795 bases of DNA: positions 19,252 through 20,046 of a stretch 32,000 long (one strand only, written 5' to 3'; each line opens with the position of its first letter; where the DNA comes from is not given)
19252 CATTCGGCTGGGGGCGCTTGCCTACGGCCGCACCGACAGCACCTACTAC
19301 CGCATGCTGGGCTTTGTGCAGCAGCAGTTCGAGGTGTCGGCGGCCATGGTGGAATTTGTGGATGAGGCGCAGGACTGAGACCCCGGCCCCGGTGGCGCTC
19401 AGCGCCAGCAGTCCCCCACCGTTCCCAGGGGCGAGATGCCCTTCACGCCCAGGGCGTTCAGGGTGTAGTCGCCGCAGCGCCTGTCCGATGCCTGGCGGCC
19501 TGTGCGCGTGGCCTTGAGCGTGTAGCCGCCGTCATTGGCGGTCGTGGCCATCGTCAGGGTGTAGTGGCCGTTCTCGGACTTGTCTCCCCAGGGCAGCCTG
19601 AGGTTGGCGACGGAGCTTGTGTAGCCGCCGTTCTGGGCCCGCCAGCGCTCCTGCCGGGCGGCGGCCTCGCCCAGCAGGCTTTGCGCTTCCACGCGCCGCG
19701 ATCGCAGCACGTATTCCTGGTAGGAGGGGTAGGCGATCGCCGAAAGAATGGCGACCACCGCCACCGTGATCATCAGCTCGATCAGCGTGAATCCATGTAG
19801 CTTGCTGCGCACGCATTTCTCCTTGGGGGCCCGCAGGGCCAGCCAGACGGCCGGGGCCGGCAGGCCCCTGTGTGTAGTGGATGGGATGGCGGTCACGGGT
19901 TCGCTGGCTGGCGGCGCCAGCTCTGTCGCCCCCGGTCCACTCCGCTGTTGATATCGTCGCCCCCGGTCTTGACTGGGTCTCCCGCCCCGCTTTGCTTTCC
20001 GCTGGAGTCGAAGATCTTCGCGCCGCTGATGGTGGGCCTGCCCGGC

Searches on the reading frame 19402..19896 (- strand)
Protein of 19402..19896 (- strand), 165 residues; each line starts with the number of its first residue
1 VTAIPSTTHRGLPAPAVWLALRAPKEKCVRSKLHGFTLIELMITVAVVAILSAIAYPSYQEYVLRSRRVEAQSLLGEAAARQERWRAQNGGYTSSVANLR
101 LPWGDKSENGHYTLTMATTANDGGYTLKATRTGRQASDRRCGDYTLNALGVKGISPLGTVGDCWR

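Call 9: search_protein_families(library=pfam, proteins=[window:19402-19896:-], max_evalue=0.1)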
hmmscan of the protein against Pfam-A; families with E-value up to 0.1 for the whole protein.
window:19402-19896:- (165 aa): 3 families
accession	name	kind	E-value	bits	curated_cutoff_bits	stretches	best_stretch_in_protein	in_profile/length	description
PF16732.10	ComP_DUS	-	2.1e-26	93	27.3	1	57-145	1-87/87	Type IV minor pilin ComP, DNA uptake sequence receptor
PF07963.17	N_methyl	-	6.4e-09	35.5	21.2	1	31-56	2-27/27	Prokaryotic N-terminal methylation motif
PF16734.10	Pilin_GH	-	0.026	15.3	28.9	1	70-130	3-61/114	Type IV pilin-like G and H, putative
